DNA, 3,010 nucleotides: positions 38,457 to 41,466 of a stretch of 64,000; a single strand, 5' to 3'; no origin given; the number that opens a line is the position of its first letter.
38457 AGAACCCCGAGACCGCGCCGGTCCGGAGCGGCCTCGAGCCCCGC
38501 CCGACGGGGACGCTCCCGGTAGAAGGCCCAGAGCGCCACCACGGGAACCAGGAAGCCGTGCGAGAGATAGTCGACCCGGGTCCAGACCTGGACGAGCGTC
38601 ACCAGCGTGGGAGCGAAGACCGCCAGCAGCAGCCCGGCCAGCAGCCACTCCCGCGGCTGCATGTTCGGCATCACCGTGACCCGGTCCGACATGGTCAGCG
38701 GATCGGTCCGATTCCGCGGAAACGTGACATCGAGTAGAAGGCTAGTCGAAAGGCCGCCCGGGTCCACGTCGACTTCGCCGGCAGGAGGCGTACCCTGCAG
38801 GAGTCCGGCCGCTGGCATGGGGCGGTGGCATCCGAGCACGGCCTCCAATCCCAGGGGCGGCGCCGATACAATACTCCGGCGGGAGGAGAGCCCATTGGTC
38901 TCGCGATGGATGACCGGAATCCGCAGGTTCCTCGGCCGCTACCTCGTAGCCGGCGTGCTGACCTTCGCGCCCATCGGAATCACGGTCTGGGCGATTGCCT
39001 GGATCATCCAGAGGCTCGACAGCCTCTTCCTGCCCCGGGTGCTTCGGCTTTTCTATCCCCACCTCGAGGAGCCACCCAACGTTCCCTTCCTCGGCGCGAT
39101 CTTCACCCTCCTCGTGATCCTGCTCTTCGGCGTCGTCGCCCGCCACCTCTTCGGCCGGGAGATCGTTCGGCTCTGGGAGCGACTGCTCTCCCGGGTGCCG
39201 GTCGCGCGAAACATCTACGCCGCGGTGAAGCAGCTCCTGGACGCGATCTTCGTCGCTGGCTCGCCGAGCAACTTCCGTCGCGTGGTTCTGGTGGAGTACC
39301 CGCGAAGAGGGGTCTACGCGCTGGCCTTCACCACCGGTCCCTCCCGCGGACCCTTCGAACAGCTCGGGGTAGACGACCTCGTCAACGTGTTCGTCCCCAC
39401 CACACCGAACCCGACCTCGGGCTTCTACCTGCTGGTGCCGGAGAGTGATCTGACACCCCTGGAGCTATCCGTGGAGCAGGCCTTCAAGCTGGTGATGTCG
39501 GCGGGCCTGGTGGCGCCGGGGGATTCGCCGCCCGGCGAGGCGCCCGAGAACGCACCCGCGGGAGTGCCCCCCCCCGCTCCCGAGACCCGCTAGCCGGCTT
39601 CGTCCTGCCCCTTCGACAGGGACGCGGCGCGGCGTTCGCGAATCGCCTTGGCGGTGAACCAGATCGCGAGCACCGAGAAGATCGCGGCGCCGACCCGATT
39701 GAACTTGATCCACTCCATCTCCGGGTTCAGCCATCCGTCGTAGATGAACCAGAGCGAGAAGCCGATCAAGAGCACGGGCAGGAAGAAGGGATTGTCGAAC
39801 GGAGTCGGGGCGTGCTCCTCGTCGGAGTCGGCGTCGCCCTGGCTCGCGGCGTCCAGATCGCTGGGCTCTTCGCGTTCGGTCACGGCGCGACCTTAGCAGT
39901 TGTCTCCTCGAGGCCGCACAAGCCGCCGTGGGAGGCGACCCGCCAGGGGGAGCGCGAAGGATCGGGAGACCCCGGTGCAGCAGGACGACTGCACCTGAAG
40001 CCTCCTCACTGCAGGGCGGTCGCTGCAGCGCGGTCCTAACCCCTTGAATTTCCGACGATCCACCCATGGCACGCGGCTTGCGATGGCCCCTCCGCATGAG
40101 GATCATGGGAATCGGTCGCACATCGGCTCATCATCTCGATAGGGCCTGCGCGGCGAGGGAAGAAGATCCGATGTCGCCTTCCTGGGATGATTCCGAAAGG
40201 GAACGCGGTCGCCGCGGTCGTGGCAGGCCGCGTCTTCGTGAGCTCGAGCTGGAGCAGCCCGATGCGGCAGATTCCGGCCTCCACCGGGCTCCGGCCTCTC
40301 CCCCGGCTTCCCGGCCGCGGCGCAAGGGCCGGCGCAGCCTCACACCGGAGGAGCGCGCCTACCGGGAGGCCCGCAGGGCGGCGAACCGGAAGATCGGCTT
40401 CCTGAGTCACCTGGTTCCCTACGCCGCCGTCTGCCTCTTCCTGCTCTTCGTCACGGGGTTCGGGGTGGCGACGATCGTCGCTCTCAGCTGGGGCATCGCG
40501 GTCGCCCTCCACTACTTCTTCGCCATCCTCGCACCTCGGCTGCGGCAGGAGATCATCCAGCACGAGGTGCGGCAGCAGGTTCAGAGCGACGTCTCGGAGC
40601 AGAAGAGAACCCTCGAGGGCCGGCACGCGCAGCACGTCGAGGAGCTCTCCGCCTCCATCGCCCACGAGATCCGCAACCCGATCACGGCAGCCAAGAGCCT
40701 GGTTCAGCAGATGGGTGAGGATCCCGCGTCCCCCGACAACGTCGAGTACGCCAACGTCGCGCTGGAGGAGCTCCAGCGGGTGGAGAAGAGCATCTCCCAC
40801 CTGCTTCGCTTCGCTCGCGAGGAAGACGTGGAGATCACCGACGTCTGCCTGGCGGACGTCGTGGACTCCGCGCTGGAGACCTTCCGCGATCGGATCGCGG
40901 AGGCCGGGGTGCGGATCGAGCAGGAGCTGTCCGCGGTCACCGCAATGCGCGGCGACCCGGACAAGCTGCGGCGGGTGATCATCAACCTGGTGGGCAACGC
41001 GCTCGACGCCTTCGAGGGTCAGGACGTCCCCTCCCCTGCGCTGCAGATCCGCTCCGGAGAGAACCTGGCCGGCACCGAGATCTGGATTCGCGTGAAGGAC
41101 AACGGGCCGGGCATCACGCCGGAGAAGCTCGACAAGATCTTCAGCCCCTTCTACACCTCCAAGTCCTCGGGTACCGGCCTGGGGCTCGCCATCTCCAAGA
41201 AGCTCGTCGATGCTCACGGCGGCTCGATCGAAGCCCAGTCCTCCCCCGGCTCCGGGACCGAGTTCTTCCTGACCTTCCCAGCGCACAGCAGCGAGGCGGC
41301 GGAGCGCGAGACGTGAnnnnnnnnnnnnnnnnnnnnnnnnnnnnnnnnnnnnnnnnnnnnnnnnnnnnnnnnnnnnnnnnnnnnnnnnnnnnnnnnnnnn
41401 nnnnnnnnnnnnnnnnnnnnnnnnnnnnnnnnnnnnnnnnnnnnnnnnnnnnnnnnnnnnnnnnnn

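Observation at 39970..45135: Candidate undescribed Psp-like system: twin 2TM kinases + NtrC-type activator + PspA/ESCRT-III + membrane protein under a sigma54 promoter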

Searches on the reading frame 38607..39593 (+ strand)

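Call 3: search_protein_families(library=pfam, proteins=[window:38607-39593:+], max_evalue=0.01)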
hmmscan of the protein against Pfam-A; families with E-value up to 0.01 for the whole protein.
window:38607-39593:+ (328 aa): 1 family
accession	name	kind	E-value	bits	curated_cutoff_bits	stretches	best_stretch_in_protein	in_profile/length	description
PF04367.18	DUF502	-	6.7e-33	113.2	23.8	1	165-271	1-107/107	Protein of unknown function (DUF502)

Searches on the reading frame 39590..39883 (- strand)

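Call 3: search_protein_families(library=pfam, proteins=[window:39590-39883:-], max_evalue=0.01)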
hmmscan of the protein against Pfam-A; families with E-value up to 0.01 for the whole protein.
window:39590-39883:- (97 aa): 0 families

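Call 39: search_protein_families(library=ncbifam, proteins=[window:39590-39883:-], max_evalue=0.01)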
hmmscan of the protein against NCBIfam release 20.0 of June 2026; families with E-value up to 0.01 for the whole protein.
window:39590-39883:- (97 aa): 0 families

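Call 52: search_protein_families(library=pfam, proteins=[window:39590-39883:-], max_evalue=10)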
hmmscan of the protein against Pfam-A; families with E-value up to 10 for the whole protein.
window:39590-39883:- (97 aa): 1 family
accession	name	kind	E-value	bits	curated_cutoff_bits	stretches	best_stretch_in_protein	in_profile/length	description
PF17197.9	DUF5134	-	0.31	11.4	29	1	65-86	32-54/152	Domain of unknown function (DUF5134)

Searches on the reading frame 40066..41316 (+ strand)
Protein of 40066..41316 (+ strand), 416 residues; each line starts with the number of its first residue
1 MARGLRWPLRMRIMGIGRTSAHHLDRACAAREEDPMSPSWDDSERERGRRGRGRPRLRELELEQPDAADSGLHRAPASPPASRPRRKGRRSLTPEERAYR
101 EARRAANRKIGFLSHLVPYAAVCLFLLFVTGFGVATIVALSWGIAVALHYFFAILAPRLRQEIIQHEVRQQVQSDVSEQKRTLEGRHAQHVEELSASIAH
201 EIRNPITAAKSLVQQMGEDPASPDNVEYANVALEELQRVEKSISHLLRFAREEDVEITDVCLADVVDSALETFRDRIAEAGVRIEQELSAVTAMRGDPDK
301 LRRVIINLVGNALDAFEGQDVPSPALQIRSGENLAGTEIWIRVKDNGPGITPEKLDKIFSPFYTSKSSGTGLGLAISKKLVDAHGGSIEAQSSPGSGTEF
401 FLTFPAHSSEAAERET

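Call 3: search_protein_families(library=pfam, proteins=[window:40066-41316:+], max_evalue=0.01)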
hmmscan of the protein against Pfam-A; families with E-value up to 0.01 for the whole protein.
window:40066-41316:+ (416 aa): 3 families
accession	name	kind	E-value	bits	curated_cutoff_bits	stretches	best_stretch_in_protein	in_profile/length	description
PF02518.31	HATPase_c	-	1.2e-29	103.4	26.4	1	296-406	1-109/111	Histidine kinase-, DNA gyrase B-, and HSP90-like ATPase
PF00512.31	HisKA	-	1e-11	45.1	26.9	1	192-253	3-64/66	His Kinase A (phospho-acceptor) domain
PF13239.11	2TM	-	1.9e-06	28.2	24.8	1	101-153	2-58/79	2TM domain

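Call 39: search_protein_families(library=ncbifam, proteins=[window:40171-41316:+], max_evalue=0.01)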
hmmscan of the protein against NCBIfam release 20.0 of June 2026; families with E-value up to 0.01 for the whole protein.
window:40171-41316:+ (381 aa): 90 families (the best 25 are shown)
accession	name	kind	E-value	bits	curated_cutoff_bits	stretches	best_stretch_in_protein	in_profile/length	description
NF008468.0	PRK11360.1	equivalog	3.8e-56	190.7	646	1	140-376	376-613/616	two-component system sensor histidine kinase AtoS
NF007688.0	PRK10364.1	equivalog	5.7e-45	153.9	479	1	134-373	224-453/460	two-component system sensor histidine kinase ZraS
NF046044.1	PnpS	equivalog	6.3e-34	117.6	400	1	154-370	168-390/390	two-component system histidine kinase PnpS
NF052574.1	HisKinEspCMyxo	equivalog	9.1e-33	113.4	1200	1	155-379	416-645/785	serine histidine kinase EspC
NF010411.0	PRK13837.1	equivalog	1.3e-32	112.8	647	1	135-378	428-682/828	two-component system VirA-like sensor kinase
NF053867.1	SprKinKinDBac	equivalog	4.9e-30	104.4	775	1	150-373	280-499/500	sporulation kinase KinD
TIGR01386.1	cztS_silS_copS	subfamily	7.2e-29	101.1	292.55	1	120-370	207-457/457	heavy metal sensor histidine kinase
NF033092.0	HK_WalK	equivalog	9e-29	100.5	725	1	137-370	358-593/594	cell wall metabolism sensor histidine kinase WalK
TIGR02966.1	phoR_proteo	equivalog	1.3e-28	100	334.2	1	138-369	101-333/333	phosphate regulon sensor histidine kinase PhoR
NF012163.2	BaeS_SmeS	equivalog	4.9e-28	98.2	500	1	143-370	228-457/457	sensor histidine kinase efflux regulator BaeS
NF040691.1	MtrAB_MtrB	equivalog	1e-27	97.3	450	1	162-375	277-496/507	MtrAB system histidine kinase MtrB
TIGR02956.1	TMAO_torS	equivalog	1.2e-27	96.4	676.5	1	159-379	467-690/967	TMAO reductase system sensor histidine kinase/response regulator TorS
NF008312.0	PRK11100.1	equivalog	1.7e-27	96.4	356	1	94-372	195-475/477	two-component system sensor histidine kinase CreC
NF008543.0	PRK11466.1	equivalog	5.5e-26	90.7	982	1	157-380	445-671/914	TMAO reductase system sensor histidine kinase/response regulator TorS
TIGR02916.1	PEP_his_kin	equivalog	7.5e-26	90.9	300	1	148-370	467-679/679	XrtA/PEP-CTERM system histidine kinase PrsK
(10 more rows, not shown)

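Call 55: find_related_loci(query=A3, collection=metagenome_contigs, flank=7000)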
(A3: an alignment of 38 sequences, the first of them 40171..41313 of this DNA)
Query A3 (381 aa) in metagenome_contigs; peptide patterns used: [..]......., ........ (x = any residue, [..] = any of these).
600 stretches matched a pattern (row limit reached: there are more); 573 encode a relative of the query (tblastn E <= 1e-3); the best 80 are kept; 80 distinct loci.
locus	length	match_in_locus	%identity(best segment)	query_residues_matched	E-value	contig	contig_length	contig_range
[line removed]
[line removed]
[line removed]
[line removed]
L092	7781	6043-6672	41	156-370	4e-48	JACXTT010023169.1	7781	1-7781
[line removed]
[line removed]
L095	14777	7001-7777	31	111-376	2e-37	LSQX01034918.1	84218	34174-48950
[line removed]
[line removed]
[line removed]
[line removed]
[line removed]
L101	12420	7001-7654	34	159-379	2e-35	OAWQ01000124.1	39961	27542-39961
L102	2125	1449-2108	37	158-380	3e-35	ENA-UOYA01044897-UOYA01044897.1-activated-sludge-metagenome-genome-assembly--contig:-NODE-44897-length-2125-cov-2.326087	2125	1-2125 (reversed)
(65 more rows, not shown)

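Call 87: find_homologous_proteins(query=window:40171-41313:+, max_evalue=1e-20)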
Query window:40171-41313:+ (381 aa): 5078 proteins with E <= 1e-20 among 8000 candidates; the best 120 are listed.
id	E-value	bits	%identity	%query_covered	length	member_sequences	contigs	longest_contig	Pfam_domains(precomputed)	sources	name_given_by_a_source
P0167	1.6e-245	832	100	100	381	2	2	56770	PF13239.12,PF02518.32,PF00512.32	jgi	-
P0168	1.6e-227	773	93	100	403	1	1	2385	PF13239.12,PF02518.32,PF00512.32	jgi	jgi:signal transduction histidine kinase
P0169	3.2e-209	713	87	100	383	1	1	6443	PF13239.12,PF02518.32,PF00512.32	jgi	jgi:signal transduction histidine kinase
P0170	3.0e-205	700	90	88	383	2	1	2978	PF13239.12,PF02518.32,PF00512.32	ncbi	-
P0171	1.9e-188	645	90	85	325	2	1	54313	PF13239.12,PF02518.32,PF00512.32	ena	-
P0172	9.9e-186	636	74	100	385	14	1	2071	PF13239.12,PF02518.32,PF00512.32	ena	-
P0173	1.6e-185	635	78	100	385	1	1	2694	PF13239.12,PF02518.32,PF00512.32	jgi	-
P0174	1.3e-184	632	78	100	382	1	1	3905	PF13239.12,PF02518.32,PF00512.32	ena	-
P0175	1.5e-184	632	84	87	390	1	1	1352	PF13239.12,PF02518.32,PF00512.32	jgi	jgi:signal transduction histidine kinase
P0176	6.2e-184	630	78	99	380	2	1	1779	PF13239.12,PF02518.32,PF00512.32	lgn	-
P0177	8.8e-183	626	77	100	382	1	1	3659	PF13239.12,PF02518.32,PF00512.32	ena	-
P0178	3.0e-182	624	81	92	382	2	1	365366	PF13239.12,PF02518.32,PF00512.32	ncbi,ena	-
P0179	4.6e-181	620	86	85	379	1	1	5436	PF13239.12,PF02518.32,PF00512.32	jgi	jgi:signal transduction histidine kinase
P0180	7.2e-181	620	77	100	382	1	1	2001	PF13239.12,PF02518.32,PF00512.32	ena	-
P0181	7.8e-181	619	79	93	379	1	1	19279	PF13239.12,PF02518.32,PF00512.32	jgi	jgi:signal transduction histidine kinase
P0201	1.1e-142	494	67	82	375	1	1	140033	PF13239.12,PF02518.32,PF00512.32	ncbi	-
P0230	9.5e-139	481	66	84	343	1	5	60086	PF13239.12,PF02518.32,PF00512.32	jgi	jgi:two-component system sensor histidine kinase HydH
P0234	2.4e-138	480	67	82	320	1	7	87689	PF13239.12,PF02518.32,PF00512.32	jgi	jgi:two-component system sensor histidine kinase HydH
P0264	2.1e-136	473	62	96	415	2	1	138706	PF02518.32,PF00512.32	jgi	jgi:signal transduction histidine kinase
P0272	6.6e-136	472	65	83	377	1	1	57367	PF13239.12,PF02518.32,PF00512.32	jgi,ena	-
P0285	2.9e-135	470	64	84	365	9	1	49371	PF13239.12,PF02518.32,PF00512.32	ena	-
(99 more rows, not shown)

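Call 88: find_encoding_contigs(protein=P0201, flank=5000, max_places=1)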
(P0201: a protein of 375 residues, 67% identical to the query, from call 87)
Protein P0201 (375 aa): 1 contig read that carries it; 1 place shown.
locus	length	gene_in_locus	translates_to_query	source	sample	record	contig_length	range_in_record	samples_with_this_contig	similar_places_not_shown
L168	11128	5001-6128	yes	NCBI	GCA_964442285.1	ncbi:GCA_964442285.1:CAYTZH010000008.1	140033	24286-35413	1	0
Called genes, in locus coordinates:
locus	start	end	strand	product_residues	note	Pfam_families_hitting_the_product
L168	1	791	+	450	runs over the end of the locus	PF00232:Glyco_hydro_1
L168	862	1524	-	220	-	PF07589:PEP_exosort_dom (weak)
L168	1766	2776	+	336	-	PF00685:Sulfotransfer_1 (faint), PF13469:Sulfotransfer_3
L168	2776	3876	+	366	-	PF02163:Peptidase_M50, PF00571:CBS (weak)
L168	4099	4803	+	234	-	PF04367:DUF502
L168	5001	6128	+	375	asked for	PF13239:2TM, PF00512:HisKA, PF02518:HATPase_c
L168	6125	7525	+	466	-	PF00072:Response_reg, PF00158:Sigma54_activat, PF14532:Sigma54_activ_2, PF07728:AAA_5, PF25601:AAA_lid_14, PF02954:HTH_8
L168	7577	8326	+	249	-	PF04012:PspA_IM30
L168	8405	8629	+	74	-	-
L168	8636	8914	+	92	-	-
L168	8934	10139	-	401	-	PF22691:Thiolase_C_1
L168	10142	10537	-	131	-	PF12172:zf-ChsH2, PF01796:OB_ChsH2_C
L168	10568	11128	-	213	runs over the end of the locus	PF00440:TetR_N (weak), PF19352:TetR_C_38, PF21313:EthR_C (weak)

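Call 89: find_encoding_contigs(protein=P0230, flank=5000, max_places=1)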
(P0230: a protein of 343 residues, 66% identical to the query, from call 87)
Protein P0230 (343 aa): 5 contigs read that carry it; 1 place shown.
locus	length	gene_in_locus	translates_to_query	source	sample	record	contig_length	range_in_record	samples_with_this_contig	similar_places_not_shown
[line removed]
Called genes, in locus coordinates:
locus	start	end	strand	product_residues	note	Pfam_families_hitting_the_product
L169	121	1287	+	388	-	-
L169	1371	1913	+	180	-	PF11141:DUF2914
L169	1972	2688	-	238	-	PF13432:TPR_16 (faint), PF13431:TPR_17 (faint), PF13428:TPR_14 (weak), PF14559:TPR_19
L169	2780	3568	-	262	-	PF13365:Trypsin_2 (faint)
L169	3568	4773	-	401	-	PF07992:Pyr_redox_2, PF13450:NAD_binding_8 (faint), PF00070:Pyr_redox, PF14759:Reductase_C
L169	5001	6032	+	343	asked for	PF13239:2TM, PF00512:HisKA, PF02518:HATPase_c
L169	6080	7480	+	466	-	PF00072:Response_reg, PF00158:Sigma54_activat, PF14532:Sigma54_activ_2, PF00004:AAA (weak), PF07728:AAA_5, PF25601:AAA_lid_14, PF02954:HTH_8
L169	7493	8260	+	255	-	PF04012:PspA_IM30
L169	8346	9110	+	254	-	PF06267:DUF1028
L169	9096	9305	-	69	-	PF11146:DUF2905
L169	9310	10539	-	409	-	PF00282:Pyridoxal_deC, PF00266:Aminotran_5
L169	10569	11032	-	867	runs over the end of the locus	PF13514:AAA_27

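Call 90: find_encoding_contigs(protein=P0234, flank=5000, max_places=1)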
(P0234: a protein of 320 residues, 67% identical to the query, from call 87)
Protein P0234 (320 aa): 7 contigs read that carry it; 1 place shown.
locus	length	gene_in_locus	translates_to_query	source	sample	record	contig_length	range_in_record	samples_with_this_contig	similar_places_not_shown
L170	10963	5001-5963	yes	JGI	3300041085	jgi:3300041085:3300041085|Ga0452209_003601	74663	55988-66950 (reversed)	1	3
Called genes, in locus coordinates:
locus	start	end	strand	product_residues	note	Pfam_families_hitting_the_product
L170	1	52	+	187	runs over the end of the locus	-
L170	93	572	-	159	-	-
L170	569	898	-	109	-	PF00837:T4_deiodinase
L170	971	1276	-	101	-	-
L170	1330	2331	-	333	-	-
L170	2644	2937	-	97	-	-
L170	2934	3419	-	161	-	PF00293:NUDIX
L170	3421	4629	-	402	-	PF07992:Pyr_redox_2, PF00070:Pyr_redox, PF14759:Reductase_C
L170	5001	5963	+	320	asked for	PF13239:2TM, PF00512:HisKA, PF02518:HATPase_c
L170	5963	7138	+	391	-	PF00512:HisKA, PF02518:HATPase_c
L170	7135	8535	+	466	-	PF00072:Response_reg, PF00158:Sigma54_activat, PF14532:Sigma54_activ_2, PF07728:AAA_5, PF25601:AAA_lid_14, PF02954:HTH_8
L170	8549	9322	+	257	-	PF04012:PspA_IM30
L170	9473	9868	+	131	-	-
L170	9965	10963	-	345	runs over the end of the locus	PF06071:YchF-GTPase_C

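Call 91: find_encoding_contigs(protein=P0264, flank=5000, max_places=1)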
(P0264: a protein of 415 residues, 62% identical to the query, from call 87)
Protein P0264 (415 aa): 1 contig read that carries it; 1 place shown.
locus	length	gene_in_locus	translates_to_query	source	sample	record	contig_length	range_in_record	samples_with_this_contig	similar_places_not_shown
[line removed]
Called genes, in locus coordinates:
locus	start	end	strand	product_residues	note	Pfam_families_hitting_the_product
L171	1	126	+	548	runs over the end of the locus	PF02463:SMC_N (faint), PF13175:AAA_15 (weak), PF13476:AAA_23 (weak), PF13175:AAA_15 (weak), PF13304:AAA_21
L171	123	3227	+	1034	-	PF04851:ResIII (faint)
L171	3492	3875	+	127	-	-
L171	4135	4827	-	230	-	PF01522:Polysacc_deac_1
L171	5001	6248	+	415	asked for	PF00512:HisKA, PF02518:HATPase_c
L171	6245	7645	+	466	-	PF00072:Response_reg, PF00004:AAA (faint), PF00158:Sigma54_activat, PF14532:Sigma54_activ_2, PF07728:AAA_5, PF25601:AAA_lid_14, PF02954:HTH_8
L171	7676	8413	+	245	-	PF04012:PspA_IM30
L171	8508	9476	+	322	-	PF00512:HisKA, PF02518:HATPase_c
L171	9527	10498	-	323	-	PF10503:Esterase_PHB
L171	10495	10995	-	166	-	-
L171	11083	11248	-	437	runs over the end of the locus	PF01663:Phosphodiest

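Call 92: find_encoding_contigs(protein=P0272, flank=5000, max_places=1)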
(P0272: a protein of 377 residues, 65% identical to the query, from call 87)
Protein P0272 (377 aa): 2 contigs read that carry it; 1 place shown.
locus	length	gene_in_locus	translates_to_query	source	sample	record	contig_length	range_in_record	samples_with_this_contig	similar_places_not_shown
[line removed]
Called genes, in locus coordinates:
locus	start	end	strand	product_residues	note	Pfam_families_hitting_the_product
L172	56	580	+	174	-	PF00293:NUDIX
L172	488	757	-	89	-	-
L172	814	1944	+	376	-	-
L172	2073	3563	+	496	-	PF07719:TPR_2 (faint), PF13174:TPR_6 (faint), PF13432:TPR_16 (faint)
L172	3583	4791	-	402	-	PF07992:Pyr_redox_2, PF00070:Pyr_redox, PF14759:Reductase_C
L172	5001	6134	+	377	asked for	PF13239:2TM, PF00512:HisKA, PF02518:HATPase_c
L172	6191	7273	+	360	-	PF00512:HisKA, PF02518:HATPase_c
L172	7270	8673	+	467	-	PF00072:Response_reg, PF00158:Sigma54_activat, PF14532:Sigma54_activ_2, PF07728:AAA_5, PF25601:AAA_lid_14, PF02954:HTH_8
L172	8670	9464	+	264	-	PF04012:PspA_IM30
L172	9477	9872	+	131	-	-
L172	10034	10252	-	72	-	PF24696:UGSC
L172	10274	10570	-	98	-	PF24696:UGSC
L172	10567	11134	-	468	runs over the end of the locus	-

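Call 93: find_encoding_contigs(protein=P0285, flank=5000, max_places=1)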
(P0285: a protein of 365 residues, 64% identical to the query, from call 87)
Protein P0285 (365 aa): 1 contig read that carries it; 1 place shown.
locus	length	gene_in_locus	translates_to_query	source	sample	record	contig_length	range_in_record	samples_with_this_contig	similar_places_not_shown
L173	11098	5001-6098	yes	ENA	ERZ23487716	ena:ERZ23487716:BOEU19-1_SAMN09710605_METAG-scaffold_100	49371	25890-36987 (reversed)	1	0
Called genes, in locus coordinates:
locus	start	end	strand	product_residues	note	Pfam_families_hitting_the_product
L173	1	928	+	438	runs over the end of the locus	PF07394:DUF1501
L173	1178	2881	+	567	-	-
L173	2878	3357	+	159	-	PF00293:NUDIX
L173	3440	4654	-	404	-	PF07992:Pyr_redox_2, PF13450:NAD_binding_8 (faint), PF00070:Pyr_redox, PF02737:3HCDH_N (weak), PF14759:Reductase_C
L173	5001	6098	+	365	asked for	PF13239:2TM, PF00512:HisKA, PF02518:HATPase_c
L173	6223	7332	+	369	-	PF00512:HisKA, PF02518:HATPase_c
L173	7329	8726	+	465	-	PF00072:Response_reg, PF00158:Sigma54_activat, PF14532:Sigma54_activ_2, PF00004:AAA (weak), PF07728:AAA_5, PF25601:AAA_lid_14, PF02954:HTH_8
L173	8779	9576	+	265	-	PF04012:PspA_IM30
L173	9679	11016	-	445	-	PF01554:MatE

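Call 101: predict_structure(alignment_id=A4)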
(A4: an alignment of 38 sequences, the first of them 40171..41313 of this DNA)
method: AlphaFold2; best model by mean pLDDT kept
length: 381 residues; sequences in the alignment: 38
mean_pLDDT: 76.6   pTM: 0.50
mean pLDDT of the five models: 76.6, 75.9, 74.6, 73.1, 70.9
residues with pLDDT >= 90: 96; 70-90: 174; 50-70: 62; < 50: 49
segments of 3 or more residues with pLDDT < 50: 1-43, 376-381
pLDDT, mean of each block of 10 residues (from residue 1): 37 40 42 39 53 69 85 84 86 89 87 85 84 73 62 67 71 78 83 77 69 65 90 95 95 83 93 93 90 93 93 89 74 67 88 93 95 58 41
secondary structure, 60 per line:
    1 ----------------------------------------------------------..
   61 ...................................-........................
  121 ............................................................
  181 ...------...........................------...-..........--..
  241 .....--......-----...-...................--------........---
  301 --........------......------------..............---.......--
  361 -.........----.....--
elements in order: H59-95 H97-183 H190-216 E223-225 H227-236 H239-245 E248-253 E259-261 H263-281 E290-297 E303-310 H317-322 H335-348 E352-358 E362-370 H375-379
